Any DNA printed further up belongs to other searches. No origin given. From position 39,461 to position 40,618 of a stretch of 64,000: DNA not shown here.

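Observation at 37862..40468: Tandem triplication of a cytoplasmic EEP-family enzyme, all copies apparently active, with divergence concentrated in two internal segments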

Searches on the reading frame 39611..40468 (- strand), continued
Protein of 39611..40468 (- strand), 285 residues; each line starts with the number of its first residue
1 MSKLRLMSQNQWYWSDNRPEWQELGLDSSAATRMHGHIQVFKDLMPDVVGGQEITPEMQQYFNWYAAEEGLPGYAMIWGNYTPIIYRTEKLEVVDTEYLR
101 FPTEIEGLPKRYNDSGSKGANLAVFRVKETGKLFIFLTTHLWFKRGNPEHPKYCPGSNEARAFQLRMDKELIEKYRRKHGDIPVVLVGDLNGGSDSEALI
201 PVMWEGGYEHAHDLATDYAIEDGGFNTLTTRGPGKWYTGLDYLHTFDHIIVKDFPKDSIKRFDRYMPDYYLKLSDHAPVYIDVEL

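Call 17: find_related_loci(query=A2, collection=genome_contigs, flank=6000)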
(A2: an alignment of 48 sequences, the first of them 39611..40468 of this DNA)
Query A2 (285 aa) in genome_contigs; peptide patterns used: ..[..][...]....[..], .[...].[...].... (x = any residue, [..] = any of these).
146 stretches matched a pattern; 64 encode a relative of the query (tblastn E <= 1e-3); 62 distinct loci.
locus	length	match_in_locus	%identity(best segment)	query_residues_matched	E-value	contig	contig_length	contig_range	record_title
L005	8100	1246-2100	89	1-285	2e-176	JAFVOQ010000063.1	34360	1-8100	MAG: Clostridia bacterium isolate RGIG5254 Sheep_Colon-1__c613287, whole genome shotgun sequence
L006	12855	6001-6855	88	1-285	2e-175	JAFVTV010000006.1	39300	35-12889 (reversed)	MAG: Clostridia bacterium isolate RGIG5389 Sheep_Colon-3__c100707, whole genome shotgun sequence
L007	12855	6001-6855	87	1-285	2e-174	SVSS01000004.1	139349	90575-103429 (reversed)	MAG: Oscillospiraceae bacterium isolate SIG675 NODE_2564_length_139349_cov_5.210678, whole genome shotgun sequence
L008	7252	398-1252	72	1-285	2e-141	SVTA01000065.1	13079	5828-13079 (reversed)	MAG: Oscillospiraceae bacterium isolate SIG683 NODE_80305_length_13079_cov_2.065859, whole genome shotgun sequence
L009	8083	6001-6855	71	1-285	1e-140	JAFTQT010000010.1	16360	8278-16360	MAG: Clostridia bacterium isolate RGIG4064 Roe_deer_Cecum.Co__c122124, whole genome shotgun sequence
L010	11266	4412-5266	59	1-285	8e-109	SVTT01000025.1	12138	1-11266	MAG: Oscillospiraceae bacterium isolate SIG702 NODE_87151_length_12138_cov_3.714262, whole genome shotgun sequence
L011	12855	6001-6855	58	1-285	1e-104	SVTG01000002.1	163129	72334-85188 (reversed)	MAG: Oscillospiraceae bacterium isolate SIG689 NODE_1769_length_163129_cov_5.212881, whole genome shotgun sequence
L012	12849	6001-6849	52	1-285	1e-101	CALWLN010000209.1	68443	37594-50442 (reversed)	MAG: uncultured Lachnospiraceae bacterium isolate E01__bin347 genome assembly, contig: E01__k127_3498808, whole genome s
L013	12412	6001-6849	52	1-285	1e-100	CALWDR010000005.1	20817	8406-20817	MAG: uncultured Lachnospiraceae bacterium isolate E08__bin320 genome assembly, contig: E08__k127_1301197, whole genome s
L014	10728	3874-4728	54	1-285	4e-100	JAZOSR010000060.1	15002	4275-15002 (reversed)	MAG: Eubacteriales bacterium isolate T1900045543_YK20190237.MAGScoT_cleanbin_000016 SGB_7831_k141_2477444, whole genome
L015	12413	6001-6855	57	1-285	1e-108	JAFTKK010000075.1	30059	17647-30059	MAG: Clostridia bacterium isolate RGIG3899 Roe_deer_Cecum-2__c547784, whole genome shotgun sequence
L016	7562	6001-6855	55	1-285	3e-106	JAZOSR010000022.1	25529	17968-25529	MAG: Eubacteriales bacterium isolate T1900045543_YK20190237.MAGScoT_cleanbin_000016 SGB_7831_k141_1336506, whole genome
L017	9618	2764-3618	56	1-285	2e-103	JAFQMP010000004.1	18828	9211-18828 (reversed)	MAG: Clostridia bacterium isolate RGIG1957 Goat_Cecum.Co__c343571, whole genome shotgun sequence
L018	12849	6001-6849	52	1-285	3e-98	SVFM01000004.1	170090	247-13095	MAG: Lachnospiraceae bacterium isolate SIG332 NODE_1603_length_170090_cov_3.387461, whole genome shotgun sequence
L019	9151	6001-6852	56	1-284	6e-105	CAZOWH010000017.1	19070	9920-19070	MAG TPA_asm: uncultured Lachnospiraceae bacterium isolate SRP315200_co1_859 genome assembly, contig: NODE_5374_length_19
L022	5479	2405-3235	50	2-285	2e-93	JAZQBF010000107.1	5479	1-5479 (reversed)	MAG: Faecousia sp. isolate T1900044641_TS20190107.MAGScoT_cleanbin_000043 SGB_1259_k141_328235, whole genome shotgun seq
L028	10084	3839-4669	48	1-285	5e-89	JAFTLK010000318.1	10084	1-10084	MAG: Clostridia bacterium isolate RGIG3925 Roe_deer_Cecum-3__c464524, whole genome shotgun sequence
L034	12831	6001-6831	48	1-285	5e-87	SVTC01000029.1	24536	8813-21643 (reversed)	MAG: Oscillospiraceae bacterium isolate SIG685 NODE_39879_length_24536_cov_4.644025, whole genome shotgun sequence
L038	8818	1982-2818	45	4-285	1e-78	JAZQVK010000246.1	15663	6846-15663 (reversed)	MAG: Eubacteriales bacterium isolate T1900045170_TC20190164.MAGScoT_cleanbin_000022 SGB_5181_k141_907048, whole genome s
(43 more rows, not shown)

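Call 21: predict_structure(alignment_id=A2)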
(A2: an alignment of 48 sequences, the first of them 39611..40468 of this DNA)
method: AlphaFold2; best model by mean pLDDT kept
length: 285 residues; sequences in the alignment: 48
mean_pLDDT: 95.2   pTM: 0.93
mean pLDDT of the five models: 95.2, 93.4, 93.1, 92.6, 92.0
residues with pLDDT >= 90: 259; 70-90: 25; 50-70: 1; < 50: 0
segments of 3 or more residues with pLDDT < 50: none
pLDDT, mean of each block of 10 residues (from residue 1): 93 94 97 97 98 96 95 93 98 98 94 91 98 98 93 94 98 99 97 87 97 97 90 90 91 98 97 95 97
secondary structure, 60 per line:
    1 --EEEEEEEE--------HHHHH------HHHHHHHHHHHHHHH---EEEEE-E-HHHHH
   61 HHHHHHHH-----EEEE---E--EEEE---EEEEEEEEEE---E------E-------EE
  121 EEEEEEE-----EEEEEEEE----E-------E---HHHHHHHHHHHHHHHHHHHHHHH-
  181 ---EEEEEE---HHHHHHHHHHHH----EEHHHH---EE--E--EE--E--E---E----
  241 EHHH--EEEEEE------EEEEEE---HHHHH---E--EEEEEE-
elements in order: E3-10 H19-23 H30-44 E48-52 H56-68 E74-77 E84-87 E91-100 E119-127 E133-140 H157-179 E184-189 H193-204 H211-214 E247-252 E259-264 H268-272 E279-284

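Call 23: fold_search(model_id=the predicted structure, library=pdb)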
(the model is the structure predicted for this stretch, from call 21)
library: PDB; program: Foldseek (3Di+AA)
matches with E <= 10: 947; with E <= 0.001: 159
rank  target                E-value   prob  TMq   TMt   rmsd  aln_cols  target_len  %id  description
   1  3g6s                  9.5e-18  1.00  0.69  0.75   4.9       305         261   22  Crystal structure of the endonuclease/exonuclease/phosphatase (BVU_0621) from Bacteroides vulgatus. Northeast Structural (released 2009-02-17)
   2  3mpr_B                1.2e-16  1.00  0.65  0.69   5.5       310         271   20  Crystal Structure of endonuclease/exonuclease/phosphatase family protein from Bacteroides thetaiotaomicron, Northeast  (released 2010-05-26)
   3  3mpr_A                2.6e-16  1.00  0.68  0.69   5.2       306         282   19  Crystal Structure of endonuclease/exonuclease/phosphatase family protein from Bacteroides thetaiotaomicron, Northeast  (released 2010-05-26)
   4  3mpr_D                2.9e-16  1.00  0.68  0.70   5.8       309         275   19  Crystal Structure of endonuclease/exonuclease/phosphatase family protein from Bacteroides thetaiotaomicron, Northeast  (released 2010-05-26)
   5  3mpr_C                5.0e-16  1.00  0.68  0.69   4.9       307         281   19  Crystal Structure of endonuclease/exonuclease/phosphatase family protein from Bacteroides thetaiotaomicron, Northeast  (released 2010-05-26)
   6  4c1r_A                1.9e-15  1.00  0.71  0.75   5.0       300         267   19  Bacteroides thetaiotaomicron VPI-5482 mannosyl-6-phosphatase Bt3783 (released 2013-11-13)
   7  4f1h_B                9.0e-14  1.00  0.64  0.72   5.3       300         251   19  Crystal structure of TDP2 from Danio rerio complexed with a single strand DNA (released 2012-10-31)
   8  5ino_A                1.2e-13  1.00  0.60  0.66   6.1       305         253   17  Human Tdp2 reaction product (5'-phosphorylated DNA)-Mg2+ complex (released 2016-04-27)
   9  6bt1                  1.3e-13  1.00  0.64  0.62   5.1       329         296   16  Structure of the human Nocturnin catalytic domain (released 2018-05-16)
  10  3l1w_A                2.3e-13  1.00  0.68  0.76   4.2       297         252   18  The crystal structure of a functionally unknown conserved protein from Enterococcus faecalis V583 (released 2010-01-12)
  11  4fpv_B                2.3e-13  1.00  0.62  0.69   5.4       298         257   19  Crystal structure of D. rerio TDP2 complexed with single strand DNA product (released 2012-10-31)
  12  5inn_A                2.7e-13  1.00  0.59  0.68   5.9       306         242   17  Mouse Tdp2 D358N protein, apo state with increased disorder amongst variable DNA-binding grasp conformations (released 2016-04-27)
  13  6mal                  3.7e-13  1.00  0.64  0.61   5.1       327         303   16  Structure of human Nocturnin C-terminal domain (released 2018-09-05)
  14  4f1h_A                3.9e-13  1.00  0.66  0.74   5.4       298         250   19  Crystal structure of TDP2 from Danio rerio complexed with a single strand DNA (released 2012-10-31)
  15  6bt2_A                3.9e-13  1.00  0.60  0.63   6.9       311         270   15  Structure of the human Nocturnin catalytic domain with bound sulfate anion (released 2018-05-16)
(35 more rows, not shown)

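Call 28: search_protein_families(library=pfam, alignment_id=A3, max_evalue=0.00001)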
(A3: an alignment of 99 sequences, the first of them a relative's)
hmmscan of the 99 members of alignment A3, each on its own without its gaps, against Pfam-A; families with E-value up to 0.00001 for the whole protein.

A. member 1, L008:6-293:+ (95 aa): 0 families

B. families by the number of members that match (of 99 scanned): 98 families (the first 25 are shown)
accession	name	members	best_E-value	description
PF07992.20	Pyr_redox_2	7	1.1e-10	Pyridine nucleotide-disulphide oxidoreductase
PF01266.30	DAO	7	1.2e-07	FAD dependent oxidoreductase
PF12831.13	FAD_oxidored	6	5e-89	FAD dependent oxidoreductase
PF00890.30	FAD_binding_2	6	4.8e-10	FAD binding domain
PF13450.12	NAD_binding_8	6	2.1e-09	NAD(P)-binding Rossmann-like domain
PF01134.28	GIDA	5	1.5e-06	Glucose inhibited division protein A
PF01408.29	GFO_IDH_MocA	4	1.8e-28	Oxidoreductase family, NAD-binding Rossmann fold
PF08543.17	Phos_pyr_kin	4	2.1e-21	Phosphomethylpyrimidine kinase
PF00294.29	PfkB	4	4.7e-09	pfkB family carbohydrate kinase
PF07690.21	MFS_1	3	1.9e-40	Major Facilitator Superfamily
PF22725.1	GFO_IDH_MocA_C3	3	1.7e-23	GFO/IDH/MocA C-terminal domain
PF02894.22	GFO_IDH_MocA_C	3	2.4e-21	Oxidoreductase family, C-terminal alpha/beta domain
PF12833.13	HTH_18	3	2.4e-20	Helix-turn-helix domain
PF13347.12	MFS_2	3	3.7e-18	MFS/sugar transport protein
PF12706.13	Lactamase_B_2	3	2.5e-17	Beta-lactamase superfamily domain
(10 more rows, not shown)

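Call 37: find_encoding_contigs(protein=P0004, flank=6000, max_places=6)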
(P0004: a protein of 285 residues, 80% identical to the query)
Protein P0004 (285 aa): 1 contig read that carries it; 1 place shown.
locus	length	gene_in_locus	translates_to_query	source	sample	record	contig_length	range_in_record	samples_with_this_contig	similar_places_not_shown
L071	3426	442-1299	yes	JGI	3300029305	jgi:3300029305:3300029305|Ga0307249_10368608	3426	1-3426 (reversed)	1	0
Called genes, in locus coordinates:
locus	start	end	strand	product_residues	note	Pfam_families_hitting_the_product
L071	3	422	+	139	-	?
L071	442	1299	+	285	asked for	-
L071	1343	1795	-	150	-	-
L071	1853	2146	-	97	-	PF02699:YajC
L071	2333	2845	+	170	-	PF01782:RimM, PF05239:PRC, PF24986:PRC_RimM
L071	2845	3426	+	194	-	?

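Call 38: find_encoding_contigs(protein=P0002, flank=6000, max_places=6)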
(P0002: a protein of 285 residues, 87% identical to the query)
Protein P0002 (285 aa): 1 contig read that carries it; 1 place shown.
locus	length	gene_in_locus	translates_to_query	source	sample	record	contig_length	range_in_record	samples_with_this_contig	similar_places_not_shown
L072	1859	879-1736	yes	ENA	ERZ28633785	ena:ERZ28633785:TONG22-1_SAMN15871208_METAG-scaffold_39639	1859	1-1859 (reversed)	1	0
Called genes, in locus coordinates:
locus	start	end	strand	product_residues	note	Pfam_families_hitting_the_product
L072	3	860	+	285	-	?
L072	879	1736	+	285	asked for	-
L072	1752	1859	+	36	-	?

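Call 41: search_protein_families(library=padloc, proteins=[window:39611-40468:-], max_evalue=0.1)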
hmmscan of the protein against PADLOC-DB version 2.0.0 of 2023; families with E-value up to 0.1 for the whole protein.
window:39611-40468:- (285 aa): 0 families

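Call 42: search_protein_families(library=phrogs, proteins=[window:39611-40468:-], max_evalue=0.1)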
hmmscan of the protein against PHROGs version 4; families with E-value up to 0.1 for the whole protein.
window:39611-40468:- (285 aa): 0 families
